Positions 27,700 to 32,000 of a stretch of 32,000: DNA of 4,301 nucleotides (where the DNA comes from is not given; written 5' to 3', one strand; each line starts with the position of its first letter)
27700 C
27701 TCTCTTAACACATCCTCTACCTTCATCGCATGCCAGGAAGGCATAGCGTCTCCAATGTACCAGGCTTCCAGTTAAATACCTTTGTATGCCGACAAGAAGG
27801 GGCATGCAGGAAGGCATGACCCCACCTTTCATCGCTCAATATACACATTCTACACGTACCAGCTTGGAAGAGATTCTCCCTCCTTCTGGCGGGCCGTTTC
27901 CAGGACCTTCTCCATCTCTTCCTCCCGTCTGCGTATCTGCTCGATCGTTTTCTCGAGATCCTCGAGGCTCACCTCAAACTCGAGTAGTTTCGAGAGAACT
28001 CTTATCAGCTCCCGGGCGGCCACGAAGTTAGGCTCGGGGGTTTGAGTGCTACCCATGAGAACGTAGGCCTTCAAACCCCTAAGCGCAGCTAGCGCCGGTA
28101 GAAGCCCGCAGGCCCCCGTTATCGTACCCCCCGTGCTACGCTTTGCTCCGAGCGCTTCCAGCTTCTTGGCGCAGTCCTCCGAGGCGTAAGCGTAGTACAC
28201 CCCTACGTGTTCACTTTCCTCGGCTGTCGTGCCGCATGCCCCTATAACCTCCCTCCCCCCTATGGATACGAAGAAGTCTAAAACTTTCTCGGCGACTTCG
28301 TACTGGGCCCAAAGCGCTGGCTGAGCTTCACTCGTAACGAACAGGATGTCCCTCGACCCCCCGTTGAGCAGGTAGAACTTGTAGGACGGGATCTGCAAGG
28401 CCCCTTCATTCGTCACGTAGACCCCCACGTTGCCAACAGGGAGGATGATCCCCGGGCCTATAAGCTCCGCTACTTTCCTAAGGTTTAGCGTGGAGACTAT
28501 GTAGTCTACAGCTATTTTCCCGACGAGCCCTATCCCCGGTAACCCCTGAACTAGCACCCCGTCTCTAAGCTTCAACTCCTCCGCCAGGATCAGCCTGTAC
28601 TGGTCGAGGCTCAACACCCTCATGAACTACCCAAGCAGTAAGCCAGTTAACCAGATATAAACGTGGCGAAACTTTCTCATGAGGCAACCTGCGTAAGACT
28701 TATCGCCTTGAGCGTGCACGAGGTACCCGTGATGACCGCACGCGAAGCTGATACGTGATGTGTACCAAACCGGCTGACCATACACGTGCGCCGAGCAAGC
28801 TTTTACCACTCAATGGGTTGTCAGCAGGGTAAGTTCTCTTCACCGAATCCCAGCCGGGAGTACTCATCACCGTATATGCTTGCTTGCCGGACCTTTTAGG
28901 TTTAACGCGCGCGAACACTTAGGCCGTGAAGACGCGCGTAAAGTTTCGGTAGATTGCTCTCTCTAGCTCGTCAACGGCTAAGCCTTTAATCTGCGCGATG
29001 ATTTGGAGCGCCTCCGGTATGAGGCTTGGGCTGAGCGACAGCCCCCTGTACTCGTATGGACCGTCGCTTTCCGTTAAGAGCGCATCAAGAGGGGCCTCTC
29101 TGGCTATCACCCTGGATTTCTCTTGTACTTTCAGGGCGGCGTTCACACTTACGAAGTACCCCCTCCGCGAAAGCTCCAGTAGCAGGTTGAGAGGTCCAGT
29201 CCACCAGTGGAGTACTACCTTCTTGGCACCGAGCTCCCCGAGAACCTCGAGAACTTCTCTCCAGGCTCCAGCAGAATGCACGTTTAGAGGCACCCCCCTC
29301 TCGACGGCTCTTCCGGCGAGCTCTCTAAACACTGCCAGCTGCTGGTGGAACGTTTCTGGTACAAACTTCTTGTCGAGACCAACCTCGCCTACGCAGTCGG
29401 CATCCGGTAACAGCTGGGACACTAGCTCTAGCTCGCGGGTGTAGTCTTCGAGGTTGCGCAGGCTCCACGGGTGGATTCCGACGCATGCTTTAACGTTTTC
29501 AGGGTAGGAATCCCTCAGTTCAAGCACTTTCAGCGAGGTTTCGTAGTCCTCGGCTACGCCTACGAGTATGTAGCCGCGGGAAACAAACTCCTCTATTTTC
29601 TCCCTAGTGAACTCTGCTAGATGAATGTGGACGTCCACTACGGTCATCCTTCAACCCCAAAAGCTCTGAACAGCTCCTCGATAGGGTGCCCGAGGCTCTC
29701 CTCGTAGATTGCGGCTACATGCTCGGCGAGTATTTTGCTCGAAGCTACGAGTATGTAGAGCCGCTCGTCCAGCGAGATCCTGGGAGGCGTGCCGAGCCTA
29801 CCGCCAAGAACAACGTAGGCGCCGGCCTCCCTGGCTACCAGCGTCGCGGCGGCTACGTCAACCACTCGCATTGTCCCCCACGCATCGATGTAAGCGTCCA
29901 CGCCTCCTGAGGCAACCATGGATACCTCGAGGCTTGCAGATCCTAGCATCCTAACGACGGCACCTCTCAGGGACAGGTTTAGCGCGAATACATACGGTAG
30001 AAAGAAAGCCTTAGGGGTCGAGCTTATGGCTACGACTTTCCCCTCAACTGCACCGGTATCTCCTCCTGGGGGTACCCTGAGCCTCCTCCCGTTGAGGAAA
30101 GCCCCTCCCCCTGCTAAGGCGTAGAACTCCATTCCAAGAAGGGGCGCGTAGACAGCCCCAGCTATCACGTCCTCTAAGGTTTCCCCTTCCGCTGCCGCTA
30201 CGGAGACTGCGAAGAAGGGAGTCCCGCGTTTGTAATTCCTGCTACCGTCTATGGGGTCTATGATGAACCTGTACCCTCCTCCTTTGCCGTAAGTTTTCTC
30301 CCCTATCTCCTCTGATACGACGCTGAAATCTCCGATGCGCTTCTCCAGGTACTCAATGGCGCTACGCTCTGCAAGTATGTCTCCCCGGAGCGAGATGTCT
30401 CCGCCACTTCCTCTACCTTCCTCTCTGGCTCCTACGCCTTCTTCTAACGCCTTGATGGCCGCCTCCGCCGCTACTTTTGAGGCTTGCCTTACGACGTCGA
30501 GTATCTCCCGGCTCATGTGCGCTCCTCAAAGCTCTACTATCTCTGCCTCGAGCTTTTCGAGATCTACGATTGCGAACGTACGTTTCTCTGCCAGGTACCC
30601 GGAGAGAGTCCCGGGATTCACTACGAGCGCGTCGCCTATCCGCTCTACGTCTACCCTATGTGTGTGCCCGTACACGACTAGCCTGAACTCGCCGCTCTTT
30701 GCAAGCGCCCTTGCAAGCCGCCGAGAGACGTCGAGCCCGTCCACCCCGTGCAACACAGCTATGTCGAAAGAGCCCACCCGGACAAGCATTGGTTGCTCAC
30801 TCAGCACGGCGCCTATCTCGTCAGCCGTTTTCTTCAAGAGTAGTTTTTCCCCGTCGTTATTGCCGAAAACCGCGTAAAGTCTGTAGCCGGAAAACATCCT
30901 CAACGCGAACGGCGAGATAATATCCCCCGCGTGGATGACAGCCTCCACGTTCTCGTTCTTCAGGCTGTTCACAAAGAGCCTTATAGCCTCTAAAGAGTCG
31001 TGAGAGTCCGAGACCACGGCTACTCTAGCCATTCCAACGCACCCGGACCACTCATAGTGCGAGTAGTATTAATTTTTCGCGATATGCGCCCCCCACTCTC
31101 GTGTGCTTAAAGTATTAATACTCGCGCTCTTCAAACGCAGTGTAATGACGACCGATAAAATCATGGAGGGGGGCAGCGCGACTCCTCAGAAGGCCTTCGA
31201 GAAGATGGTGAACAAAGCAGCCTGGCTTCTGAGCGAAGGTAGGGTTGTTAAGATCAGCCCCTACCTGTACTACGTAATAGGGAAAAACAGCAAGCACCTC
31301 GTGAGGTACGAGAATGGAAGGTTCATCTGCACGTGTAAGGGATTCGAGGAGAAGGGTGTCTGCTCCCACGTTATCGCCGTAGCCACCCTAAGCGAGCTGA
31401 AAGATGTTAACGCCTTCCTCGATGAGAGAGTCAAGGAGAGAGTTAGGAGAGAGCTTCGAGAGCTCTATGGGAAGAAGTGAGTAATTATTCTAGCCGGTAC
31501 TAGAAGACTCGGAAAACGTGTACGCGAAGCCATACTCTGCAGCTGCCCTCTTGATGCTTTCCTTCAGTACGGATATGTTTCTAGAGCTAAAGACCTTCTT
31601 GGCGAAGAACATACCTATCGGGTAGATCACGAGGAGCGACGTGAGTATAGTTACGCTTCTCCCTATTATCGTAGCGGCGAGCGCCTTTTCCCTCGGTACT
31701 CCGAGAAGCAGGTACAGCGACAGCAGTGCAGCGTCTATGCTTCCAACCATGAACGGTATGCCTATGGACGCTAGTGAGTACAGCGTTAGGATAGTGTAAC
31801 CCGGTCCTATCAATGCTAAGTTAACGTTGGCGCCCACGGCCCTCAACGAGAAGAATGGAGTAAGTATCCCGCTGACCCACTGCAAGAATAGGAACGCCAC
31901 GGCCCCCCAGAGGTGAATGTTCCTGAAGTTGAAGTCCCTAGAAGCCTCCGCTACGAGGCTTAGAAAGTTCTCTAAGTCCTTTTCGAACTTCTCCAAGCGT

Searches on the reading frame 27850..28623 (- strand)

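Call 13: search_protein_families(library=pfam, proteins=[window:27850-28623:-], max_evalue=0.001)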
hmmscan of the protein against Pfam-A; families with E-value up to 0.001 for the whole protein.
window:27850-28623:- (257 aa): 1 family
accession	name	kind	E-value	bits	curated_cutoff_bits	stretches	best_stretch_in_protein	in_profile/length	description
PF09754.15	PAC2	-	3e-38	132.2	25.8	1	24-237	1-214/215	PAC2 family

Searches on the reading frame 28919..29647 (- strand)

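Call 47: search_protein_families(library=pfam, proteins=[window:28919-29647:-], max_evalue=10)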
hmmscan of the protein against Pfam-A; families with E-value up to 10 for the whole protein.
window:28919-29647:- (242 aa): 3 families
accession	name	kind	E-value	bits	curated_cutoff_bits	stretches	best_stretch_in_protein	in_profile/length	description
PF01026.27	TatD_DNase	-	6e-48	163.9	27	1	4-240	1-252/253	TatD related DNase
PF07209.17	DUF1415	-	0.19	11.9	26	1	13-91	27-103/171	Protein of unknown function (DUF1415)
PF23117.1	DpnD_N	-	0.21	12.3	27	1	67-127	23-80/93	DpnD N-terminal domain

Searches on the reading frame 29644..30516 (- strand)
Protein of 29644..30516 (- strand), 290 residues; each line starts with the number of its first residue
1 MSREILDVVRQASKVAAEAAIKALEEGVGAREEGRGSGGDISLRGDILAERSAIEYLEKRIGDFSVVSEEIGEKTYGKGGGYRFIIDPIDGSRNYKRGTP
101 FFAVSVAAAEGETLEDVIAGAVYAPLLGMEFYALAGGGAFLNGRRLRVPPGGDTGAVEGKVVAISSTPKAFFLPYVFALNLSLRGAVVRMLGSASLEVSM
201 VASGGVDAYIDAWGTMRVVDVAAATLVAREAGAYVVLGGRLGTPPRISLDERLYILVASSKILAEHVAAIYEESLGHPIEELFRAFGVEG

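Call 47: search_protein_families(library=pfam, proteins=[window:29644-30516:-], max_evalue=10)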
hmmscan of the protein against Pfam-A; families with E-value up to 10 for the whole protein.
window:29644-30516:- (290 aa): 3 families
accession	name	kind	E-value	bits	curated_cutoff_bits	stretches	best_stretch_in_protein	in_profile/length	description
PF00459.30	Inositol_P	-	1.4e-35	123.5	27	1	3-272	3-267/271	Inositol monophosphatase family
PF00316.25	FBPase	-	0.0021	18.2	34.8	1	5-94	24-116/191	Fructose-1-6-bisphosphatase, N-terminal domain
PF24422.1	DUF7552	-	0.032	14.9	27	1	50-75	5-30/76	Domain of unknown function (DUF7552)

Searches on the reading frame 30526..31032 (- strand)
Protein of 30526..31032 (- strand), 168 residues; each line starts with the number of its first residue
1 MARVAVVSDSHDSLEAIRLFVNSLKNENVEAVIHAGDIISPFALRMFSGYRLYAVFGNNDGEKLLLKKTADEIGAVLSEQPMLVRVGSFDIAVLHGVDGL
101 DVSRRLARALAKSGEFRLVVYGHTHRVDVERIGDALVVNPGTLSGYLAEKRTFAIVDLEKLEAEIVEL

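Call 47: search_protein_families(library=pfam, proteins=[window:30526-31032:-], max_evalue=10)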
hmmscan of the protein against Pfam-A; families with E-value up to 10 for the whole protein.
window:30526-31032:- (168 aa): 3 families
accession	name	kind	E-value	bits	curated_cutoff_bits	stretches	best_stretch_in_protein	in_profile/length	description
PF12850.12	Metallophos_2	-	2.6e-33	115.6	27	1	3-160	2-153/154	Calcineurin-like phosphoesterase superfamily domain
PF00149.33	Metallophos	-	1.3e-10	42.5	21.5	2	3-65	2-79/191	Calcineurin-like phosphoesterase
PF14582.11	Metallophos_3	-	2.8e-07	30.6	28.2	2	109-164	204-255/259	Metallophosphoesterase, calcineurin superfamily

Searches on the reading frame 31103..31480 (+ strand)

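Call 47: search_protein_families(library=pfam, proteins=[window:31103-31480:+], max_evalue=10)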
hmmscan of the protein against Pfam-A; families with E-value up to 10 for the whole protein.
window:31103-31480:+ (125 aa): 2 families
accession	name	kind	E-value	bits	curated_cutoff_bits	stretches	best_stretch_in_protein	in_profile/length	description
PF04434.22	SWIM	-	9.1e-05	22.3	19.6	1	76-95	15-35/38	SWIM zinc finger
PF22165.2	SSO1393-like_WHD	-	0.085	13.6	26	1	65-117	6-55/59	SSO1393-like, winged-helix domain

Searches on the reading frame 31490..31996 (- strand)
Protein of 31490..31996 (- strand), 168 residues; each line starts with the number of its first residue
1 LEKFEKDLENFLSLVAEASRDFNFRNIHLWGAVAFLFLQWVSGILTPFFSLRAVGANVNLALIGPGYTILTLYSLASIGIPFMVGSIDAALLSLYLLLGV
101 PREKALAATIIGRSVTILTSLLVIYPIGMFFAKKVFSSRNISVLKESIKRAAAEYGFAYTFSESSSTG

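Call 47: search_protein_families(library=pfam, proteins=[window:31490-31996:-], max_evalue=10)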
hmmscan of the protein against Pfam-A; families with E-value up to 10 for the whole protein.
window:31490-31996:- (168 aa): 1 family
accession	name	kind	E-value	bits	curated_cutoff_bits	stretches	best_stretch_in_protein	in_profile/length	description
PF03706.18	LPG_synthase_TM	-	3.3e-18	66.6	33.4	1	3-122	176-300/302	Lysylphosphatidylglycerol synthase TM region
